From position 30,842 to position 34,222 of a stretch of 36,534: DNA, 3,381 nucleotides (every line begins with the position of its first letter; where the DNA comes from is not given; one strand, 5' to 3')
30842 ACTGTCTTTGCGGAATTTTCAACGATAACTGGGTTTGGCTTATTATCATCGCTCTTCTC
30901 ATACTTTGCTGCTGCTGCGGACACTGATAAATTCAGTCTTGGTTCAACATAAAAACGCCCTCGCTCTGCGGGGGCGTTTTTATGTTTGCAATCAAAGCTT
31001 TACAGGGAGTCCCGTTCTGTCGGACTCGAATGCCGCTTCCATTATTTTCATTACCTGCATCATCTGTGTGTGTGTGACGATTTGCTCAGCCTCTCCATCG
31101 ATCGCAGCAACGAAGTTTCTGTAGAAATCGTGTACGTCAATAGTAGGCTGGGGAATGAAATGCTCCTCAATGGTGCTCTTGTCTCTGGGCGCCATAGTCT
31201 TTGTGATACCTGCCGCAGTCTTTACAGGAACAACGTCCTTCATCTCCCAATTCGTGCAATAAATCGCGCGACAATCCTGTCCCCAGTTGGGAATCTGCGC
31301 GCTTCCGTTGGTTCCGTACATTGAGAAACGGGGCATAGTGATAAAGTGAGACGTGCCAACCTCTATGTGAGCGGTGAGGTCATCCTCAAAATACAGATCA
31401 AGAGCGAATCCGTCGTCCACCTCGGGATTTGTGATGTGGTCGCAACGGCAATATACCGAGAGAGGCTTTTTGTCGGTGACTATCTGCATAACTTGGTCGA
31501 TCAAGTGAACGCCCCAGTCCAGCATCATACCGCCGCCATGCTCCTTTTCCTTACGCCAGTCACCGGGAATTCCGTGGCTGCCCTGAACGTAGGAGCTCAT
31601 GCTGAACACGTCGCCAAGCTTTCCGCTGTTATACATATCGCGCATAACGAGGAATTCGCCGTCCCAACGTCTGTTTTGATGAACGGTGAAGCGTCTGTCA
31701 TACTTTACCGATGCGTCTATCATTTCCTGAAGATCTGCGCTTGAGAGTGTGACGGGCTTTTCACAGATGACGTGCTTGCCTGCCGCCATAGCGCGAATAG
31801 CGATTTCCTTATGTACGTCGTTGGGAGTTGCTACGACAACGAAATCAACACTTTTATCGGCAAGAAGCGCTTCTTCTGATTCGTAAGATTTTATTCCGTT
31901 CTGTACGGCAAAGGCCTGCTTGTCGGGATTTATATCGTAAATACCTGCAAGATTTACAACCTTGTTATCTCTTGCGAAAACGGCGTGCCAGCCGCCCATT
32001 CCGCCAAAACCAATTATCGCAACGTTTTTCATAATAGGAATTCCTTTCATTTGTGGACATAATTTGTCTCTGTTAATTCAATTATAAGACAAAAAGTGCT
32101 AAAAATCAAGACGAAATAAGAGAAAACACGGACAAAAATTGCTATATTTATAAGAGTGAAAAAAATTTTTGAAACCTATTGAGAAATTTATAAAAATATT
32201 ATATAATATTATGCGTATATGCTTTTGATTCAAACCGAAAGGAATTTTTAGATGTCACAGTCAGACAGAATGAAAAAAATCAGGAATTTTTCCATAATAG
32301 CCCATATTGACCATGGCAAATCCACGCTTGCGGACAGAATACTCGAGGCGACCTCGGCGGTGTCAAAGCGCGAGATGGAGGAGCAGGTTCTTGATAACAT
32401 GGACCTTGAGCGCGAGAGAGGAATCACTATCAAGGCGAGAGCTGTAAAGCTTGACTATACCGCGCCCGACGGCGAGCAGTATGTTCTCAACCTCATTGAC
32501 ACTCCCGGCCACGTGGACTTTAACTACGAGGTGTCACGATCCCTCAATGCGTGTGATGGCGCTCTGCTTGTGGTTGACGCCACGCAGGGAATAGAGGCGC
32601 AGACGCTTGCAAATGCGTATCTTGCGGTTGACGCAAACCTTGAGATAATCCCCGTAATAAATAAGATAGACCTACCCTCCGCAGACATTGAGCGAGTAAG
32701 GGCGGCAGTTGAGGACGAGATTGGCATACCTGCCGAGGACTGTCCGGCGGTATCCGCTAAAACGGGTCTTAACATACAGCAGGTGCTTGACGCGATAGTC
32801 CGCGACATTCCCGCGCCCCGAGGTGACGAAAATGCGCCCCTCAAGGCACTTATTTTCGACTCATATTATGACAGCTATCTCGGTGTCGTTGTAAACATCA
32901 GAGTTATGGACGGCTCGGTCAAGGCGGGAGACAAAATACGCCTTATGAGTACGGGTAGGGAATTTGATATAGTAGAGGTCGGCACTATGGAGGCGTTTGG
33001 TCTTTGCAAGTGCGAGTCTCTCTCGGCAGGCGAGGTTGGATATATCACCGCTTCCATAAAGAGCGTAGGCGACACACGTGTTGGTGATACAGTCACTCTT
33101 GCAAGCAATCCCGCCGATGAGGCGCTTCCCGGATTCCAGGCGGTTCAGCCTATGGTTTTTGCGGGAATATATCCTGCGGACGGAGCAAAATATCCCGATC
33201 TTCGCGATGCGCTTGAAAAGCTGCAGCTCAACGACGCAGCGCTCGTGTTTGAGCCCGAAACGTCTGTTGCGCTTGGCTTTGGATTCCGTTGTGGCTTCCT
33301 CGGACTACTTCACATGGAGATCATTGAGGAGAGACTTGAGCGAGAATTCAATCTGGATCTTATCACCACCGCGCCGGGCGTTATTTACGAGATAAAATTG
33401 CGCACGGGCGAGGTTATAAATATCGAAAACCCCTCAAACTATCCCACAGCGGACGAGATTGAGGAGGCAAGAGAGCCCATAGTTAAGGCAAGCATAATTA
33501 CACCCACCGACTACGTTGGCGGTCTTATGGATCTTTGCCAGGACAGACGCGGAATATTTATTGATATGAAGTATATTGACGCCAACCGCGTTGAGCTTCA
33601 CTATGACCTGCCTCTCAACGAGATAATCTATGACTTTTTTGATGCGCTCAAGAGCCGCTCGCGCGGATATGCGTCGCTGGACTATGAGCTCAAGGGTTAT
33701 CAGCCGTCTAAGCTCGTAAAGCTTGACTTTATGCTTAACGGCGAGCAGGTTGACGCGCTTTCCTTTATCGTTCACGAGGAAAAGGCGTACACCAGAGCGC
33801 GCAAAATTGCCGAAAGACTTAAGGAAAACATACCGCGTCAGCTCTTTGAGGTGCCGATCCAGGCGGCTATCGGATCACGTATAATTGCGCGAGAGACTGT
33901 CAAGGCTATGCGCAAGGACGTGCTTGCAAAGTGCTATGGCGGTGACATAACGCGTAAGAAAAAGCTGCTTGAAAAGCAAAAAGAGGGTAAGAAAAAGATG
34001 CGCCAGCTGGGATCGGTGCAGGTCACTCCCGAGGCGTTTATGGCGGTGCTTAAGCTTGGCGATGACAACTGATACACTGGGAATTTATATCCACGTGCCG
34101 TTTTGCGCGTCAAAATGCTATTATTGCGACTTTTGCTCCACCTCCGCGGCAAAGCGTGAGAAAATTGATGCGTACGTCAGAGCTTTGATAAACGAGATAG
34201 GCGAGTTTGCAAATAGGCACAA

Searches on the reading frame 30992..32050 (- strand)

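Call 53: search_protein_families(library=pfam, max_evalue=0.000001, proteins=[window:30992-32050:-])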
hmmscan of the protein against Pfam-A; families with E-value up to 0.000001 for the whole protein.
window:30992-32050:- (352 aa): 3 families
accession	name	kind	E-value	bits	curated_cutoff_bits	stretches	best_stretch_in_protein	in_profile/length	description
PF01408.29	GFO_IDH_MocA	-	2e-28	99.9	24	1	9-123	2-118/120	Oxidoreductase family, NAD-binding Rossmann fold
PF22725.1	GFO_IDH_MocA_C3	-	1.7e-22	80.1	27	1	134-251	2-123/124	GFO/IDH/MocA C-terminal domain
PF02894.22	GFO_IDH_MocA_C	-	2.2e-16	60.8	22.9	1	141-352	5-218/218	Oxidoreductase family, C-terminal alpha/beta domain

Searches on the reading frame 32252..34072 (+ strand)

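Call 53: search_protein_families(library=pfam, max_evalue=0.000001, proteins=[window:32252-34072:+])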
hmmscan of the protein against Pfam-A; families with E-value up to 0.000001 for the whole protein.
window:32252-34072:+ (606 aa): 4 families
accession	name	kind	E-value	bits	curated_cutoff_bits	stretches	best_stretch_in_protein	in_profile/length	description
PF00009.33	GTP_EFTU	-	6.8e-57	192.5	26.5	1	8-187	1-187/188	Elongation factor Tu GTP binding domain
PF06421.17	LepA_C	-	1.4e-50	170.3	29.7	1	495-601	1-107/107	GTP-binding protein LepA C-terminus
PF00679.30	EFG_C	-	1.4e-22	79.9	27.9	1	407-491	3-86/89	Elongation factor G C-terminus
PF03144.31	GTP_EFTU_D2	-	4.1e-11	43.6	30.3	1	211-282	1-73/73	Elongation factor Tu domain 2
